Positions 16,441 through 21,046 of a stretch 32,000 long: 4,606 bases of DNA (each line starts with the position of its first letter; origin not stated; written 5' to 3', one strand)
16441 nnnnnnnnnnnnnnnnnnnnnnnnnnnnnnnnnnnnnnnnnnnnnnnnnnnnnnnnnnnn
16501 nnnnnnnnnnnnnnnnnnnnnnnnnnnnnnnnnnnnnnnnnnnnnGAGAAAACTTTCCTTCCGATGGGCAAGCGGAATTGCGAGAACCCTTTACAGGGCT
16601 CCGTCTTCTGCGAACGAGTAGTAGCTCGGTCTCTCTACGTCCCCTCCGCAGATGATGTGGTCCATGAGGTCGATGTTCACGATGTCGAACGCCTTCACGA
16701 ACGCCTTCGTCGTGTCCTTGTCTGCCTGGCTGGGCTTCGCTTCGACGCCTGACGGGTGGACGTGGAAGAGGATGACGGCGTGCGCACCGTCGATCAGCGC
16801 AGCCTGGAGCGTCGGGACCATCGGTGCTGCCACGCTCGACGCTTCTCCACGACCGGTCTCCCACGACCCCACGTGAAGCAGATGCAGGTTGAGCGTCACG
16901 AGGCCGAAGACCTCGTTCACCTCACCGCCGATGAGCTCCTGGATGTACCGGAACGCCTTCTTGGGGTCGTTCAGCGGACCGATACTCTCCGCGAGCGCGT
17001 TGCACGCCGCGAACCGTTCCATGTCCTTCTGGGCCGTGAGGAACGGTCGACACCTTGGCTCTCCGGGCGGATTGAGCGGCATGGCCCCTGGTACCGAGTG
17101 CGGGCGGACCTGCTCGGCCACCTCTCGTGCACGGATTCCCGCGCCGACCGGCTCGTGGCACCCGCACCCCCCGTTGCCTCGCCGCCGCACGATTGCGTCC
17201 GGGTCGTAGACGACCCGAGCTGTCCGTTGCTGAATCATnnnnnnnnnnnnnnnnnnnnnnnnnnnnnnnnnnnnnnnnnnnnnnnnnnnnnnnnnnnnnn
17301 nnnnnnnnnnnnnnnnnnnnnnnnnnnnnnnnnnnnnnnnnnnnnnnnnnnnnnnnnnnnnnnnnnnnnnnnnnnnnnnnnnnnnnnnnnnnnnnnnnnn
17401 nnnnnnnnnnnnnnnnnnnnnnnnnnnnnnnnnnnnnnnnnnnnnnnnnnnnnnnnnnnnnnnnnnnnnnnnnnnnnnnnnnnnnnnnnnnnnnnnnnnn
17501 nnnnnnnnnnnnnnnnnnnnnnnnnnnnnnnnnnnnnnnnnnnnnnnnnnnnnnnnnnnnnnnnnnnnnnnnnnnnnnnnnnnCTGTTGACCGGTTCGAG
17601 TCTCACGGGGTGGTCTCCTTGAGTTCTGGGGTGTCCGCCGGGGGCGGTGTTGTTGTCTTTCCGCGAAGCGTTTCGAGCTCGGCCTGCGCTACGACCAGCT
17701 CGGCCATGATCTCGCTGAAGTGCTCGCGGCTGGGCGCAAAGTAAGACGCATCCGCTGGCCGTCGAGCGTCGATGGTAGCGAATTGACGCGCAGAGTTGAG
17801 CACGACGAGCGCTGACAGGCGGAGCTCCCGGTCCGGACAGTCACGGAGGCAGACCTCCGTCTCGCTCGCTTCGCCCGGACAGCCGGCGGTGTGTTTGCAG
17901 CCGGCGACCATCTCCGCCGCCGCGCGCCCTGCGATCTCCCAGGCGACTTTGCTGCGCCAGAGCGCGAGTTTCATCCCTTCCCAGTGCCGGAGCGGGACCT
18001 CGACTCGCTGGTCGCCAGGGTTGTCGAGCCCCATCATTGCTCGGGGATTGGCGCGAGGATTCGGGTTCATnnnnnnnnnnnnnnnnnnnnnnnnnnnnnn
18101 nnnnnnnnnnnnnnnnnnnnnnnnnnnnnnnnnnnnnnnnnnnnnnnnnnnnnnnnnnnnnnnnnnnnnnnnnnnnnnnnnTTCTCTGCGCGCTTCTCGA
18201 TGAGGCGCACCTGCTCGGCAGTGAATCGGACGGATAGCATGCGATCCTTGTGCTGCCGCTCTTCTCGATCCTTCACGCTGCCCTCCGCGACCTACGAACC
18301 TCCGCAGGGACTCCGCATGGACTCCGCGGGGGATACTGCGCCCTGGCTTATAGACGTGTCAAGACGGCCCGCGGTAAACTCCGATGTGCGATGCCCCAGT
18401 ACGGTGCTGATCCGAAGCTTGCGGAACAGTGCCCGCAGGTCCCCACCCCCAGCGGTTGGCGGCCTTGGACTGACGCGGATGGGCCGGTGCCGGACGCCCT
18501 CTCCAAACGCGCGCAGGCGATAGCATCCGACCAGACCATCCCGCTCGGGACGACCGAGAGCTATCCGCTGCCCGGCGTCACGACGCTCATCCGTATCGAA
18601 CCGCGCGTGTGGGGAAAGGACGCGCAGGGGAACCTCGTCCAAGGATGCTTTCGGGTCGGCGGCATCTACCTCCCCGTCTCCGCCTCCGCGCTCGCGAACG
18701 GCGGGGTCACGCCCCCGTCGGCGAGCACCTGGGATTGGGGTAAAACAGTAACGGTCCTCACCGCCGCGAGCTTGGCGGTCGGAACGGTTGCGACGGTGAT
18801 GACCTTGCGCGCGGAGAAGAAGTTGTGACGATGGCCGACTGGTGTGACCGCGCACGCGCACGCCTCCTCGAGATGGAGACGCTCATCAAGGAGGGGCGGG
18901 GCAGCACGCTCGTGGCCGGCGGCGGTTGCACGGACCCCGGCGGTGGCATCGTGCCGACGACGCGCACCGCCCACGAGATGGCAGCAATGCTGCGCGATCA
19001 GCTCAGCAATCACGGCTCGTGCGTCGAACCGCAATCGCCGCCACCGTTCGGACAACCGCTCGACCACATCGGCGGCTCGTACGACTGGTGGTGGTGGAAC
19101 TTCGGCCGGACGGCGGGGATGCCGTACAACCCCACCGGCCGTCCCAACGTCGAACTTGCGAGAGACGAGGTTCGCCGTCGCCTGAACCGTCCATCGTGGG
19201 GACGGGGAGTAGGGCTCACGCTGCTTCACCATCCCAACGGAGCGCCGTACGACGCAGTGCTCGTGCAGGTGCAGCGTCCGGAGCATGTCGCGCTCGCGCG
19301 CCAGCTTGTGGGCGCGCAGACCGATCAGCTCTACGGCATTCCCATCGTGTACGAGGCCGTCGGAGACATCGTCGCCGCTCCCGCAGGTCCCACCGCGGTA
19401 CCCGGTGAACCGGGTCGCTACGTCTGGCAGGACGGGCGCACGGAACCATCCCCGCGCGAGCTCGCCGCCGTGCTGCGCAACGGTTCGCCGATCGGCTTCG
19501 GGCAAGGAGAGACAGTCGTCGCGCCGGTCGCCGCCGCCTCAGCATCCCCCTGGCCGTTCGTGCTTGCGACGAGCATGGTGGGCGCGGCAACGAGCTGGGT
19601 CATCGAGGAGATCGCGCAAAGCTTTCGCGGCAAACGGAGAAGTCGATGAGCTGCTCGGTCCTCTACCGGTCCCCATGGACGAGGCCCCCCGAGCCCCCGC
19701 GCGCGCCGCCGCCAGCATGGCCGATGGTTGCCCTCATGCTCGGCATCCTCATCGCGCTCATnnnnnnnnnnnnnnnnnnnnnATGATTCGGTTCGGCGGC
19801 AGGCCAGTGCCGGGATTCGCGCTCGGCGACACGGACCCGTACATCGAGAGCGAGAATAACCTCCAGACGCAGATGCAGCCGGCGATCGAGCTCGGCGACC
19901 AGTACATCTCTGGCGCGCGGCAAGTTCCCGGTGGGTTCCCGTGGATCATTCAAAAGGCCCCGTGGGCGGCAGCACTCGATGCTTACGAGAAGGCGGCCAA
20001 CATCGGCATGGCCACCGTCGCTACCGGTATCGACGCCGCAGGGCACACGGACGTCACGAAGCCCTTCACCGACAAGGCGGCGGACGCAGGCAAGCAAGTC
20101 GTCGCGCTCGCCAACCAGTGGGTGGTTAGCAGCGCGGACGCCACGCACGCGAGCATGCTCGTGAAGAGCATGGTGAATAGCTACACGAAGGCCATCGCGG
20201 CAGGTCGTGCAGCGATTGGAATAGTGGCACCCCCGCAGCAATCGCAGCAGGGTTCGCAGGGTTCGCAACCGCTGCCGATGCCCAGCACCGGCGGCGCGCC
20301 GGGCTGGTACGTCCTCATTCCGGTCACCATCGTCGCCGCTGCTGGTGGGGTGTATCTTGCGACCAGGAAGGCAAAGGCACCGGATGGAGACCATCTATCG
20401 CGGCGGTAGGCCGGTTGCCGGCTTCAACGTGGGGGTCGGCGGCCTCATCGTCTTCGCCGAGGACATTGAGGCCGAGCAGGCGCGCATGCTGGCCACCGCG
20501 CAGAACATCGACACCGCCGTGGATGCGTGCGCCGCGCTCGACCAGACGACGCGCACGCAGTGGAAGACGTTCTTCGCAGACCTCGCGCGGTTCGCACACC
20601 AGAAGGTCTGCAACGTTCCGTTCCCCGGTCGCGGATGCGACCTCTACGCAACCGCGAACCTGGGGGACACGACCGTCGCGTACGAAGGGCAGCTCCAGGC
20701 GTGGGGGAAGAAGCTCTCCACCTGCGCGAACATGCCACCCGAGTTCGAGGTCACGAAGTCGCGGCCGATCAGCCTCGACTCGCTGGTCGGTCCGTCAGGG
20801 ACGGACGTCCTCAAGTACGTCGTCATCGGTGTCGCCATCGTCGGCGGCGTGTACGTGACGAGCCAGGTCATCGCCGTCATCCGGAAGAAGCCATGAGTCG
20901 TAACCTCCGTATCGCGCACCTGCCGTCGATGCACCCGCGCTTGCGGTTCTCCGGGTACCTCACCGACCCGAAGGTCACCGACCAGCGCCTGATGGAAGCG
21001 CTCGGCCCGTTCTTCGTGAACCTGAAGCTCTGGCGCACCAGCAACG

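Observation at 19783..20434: Recurring peptide motif E-[ST]-I-x-x-GG-x-x-V-x-G-[FY]-x-[LV]-G, six copies in five proteins, usually at the extreme N-terminus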

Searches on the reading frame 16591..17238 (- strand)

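Call 26: search_protein_families(library=phrogs, max_evalue=0.1, proteins=[window:16591-17238:-])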
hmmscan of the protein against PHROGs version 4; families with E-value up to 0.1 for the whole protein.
window:16591-17238:- (215 aa): 1 family
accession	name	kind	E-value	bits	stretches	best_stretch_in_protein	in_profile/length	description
phrog_10276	-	DNA, RNA and nucleotide metabolism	1e-21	78.6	1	89-213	30-151/153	DNA repair protein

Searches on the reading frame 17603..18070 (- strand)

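Call 50: search_protein_families(library=pfam, max_evalue=1, proteins=[window:17603-18070:-])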
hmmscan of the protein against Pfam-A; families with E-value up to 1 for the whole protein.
window:17603-18070:- (155 aa): 2 families
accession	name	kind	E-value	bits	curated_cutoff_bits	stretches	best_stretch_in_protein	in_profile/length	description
PF10141.14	ssDNA-exonuc_C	-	0.0034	17.6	26.4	1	70-121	60-110/202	Single-strand DNA-specific exonuclease, C terminal domain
PF12308.13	Noelin-1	-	0.011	16.3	25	1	64-138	22-96/100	Neurogenesis glycoprotein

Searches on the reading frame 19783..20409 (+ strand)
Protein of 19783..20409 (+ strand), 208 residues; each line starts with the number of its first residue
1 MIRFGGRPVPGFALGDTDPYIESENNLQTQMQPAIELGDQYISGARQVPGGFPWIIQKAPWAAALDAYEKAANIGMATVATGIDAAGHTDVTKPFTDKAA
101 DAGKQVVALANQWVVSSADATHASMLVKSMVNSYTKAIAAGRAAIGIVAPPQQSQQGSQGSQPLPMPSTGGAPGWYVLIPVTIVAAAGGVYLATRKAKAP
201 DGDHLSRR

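Call 10: search_protein_families(library=pfam, max_evalue=0.01, proteins=[window:19783-20409:+])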
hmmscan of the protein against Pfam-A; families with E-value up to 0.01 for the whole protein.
window:19783-20409:+ (208 aa): 0 families

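Call 11: search_protein_families(library=phrogs, max_evalue=0.01, proteins=[window:19783-20409:+])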
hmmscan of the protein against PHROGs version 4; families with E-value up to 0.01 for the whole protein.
window:19783-20409:+ (208 aa): 0 families

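Call 96: search_protein_families(library=ncbifam, max_evalue=5, proteins=[window:19783-20409:+])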
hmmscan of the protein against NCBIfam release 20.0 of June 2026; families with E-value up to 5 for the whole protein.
window:19783-20409:+ (208 aa): 1 family
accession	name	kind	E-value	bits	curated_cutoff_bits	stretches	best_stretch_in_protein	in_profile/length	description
NF005411.0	PRK06975.1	equivalog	0.01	14.2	414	1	99-197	254-352/660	fused uroporphyrinogen-III synthase HemD/membrane protein HemX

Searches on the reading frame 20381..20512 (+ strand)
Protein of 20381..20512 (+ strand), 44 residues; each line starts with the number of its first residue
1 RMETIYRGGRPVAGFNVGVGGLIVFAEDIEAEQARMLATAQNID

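Call 32: find_homologous_proteins(query=A3, max_evalue=10)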
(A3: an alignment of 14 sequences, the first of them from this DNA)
Query A3 (14 sequences) (44 aa, profile of the alignment): 1 proteins with E <= 10 among 15 candidates.
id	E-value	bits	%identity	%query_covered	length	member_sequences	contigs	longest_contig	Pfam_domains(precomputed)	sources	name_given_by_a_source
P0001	1.9e-5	42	55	25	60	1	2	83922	-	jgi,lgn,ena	-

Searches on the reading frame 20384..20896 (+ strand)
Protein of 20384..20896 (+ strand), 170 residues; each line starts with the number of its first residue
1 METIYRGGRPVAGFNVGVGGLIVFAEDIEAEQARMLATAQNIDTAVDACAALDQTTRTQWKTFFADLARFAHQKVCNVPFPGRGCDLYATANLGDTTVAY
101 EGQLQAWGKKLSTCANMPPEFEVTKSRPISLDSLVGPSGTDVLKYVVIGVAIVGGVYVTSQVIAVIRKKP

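Call 10: search_protein_families(library=pfam, max_evalue=0.01, proteins=[window:20384-20896:+])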
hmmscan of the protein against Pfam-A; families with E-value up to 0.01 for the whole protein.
window:20384-20896:+ (170 aa): 1 family
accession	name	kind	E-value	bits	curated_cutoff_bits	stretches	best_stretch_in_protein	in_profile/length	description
PF14962.11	AIF-MLS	-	0.0058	17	29.9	0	127-163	31-67/192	Mitochondria Localisation Sequence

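Call 11: search_protein_families(library=phrogs, max_evalue=0.01, proteins=[window:20384-20896:+])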
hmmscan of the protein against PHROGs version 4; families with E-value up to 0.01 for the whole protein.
window:20384-20896:+ (170 aa): 0 families

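Call 15: find_related_loci(query=window:20384-20896:+, collection=viral_contigs, flank=10000)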
Query window:20384-20896:+ (170 aa) in viral_contigs; peptide patterns used: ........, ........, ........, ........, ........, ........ (x = any residue, [..] = any of these).
4 stretches matched a pattern, but none encodes a relative of the query by tblastn (E <= 1e-3).

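Call 18: find_encoding_contigs(protein=window:20384-20896:+, flank=10000, max_places=3)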
Protein window:20384-20896:+ (170 aa): 7 contigs read that carry it; 3 places shown.
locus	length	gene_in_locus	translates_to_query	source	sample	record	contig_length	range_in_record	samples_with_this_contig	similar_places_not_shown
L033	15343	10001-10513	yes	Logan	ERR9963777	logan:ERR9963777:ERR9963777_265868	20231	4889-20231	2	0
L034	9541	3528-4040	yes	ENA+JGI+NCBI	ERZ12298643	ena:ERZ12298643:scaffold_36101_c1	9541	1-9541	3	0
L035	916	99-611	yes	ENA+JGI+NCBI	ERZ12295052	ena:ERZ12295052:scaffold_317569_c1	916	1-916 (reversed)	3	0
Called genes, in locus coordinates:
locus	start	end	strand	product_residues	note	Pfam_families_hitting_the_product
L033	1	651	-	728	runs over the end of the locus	-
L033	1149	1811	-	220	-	-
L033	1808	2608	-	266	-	-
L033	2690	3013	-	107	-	-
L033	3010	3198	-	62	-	-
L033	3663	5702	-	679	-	-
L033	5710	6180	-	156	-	-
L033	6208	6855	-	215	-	PF04002:RadC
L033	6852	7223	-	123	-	-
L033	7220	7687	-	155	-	-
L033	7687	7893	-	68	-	PF21983:NikA-like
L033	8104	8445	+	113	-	-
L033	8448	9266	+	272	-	-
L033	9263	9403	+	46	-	-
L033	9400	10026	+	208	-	-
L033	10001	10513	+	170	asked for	-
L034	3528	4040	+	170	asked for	-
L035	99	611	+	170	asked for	-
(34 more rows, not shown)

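Call 61: find_homologous_proteins(query=window:20384-20896:+, max_evalue=1)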
Query window:20384-20896:+ (170 aa): 1 proteins with E <= 1 among 126 candidates.
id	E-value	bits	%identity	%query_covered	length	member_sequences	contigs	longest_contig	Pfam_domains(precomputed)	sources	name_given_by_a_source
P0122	2.4e-108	377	100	100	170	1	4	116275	-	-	-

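Call 96: search_protein_families(library=ncbifam, max_evalue=5, proteins=[window:20384-20896:+])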
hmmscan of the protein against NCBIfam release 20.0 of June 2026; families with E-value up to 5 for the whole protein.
window:20384-20896:+ (170 aa): 0 families
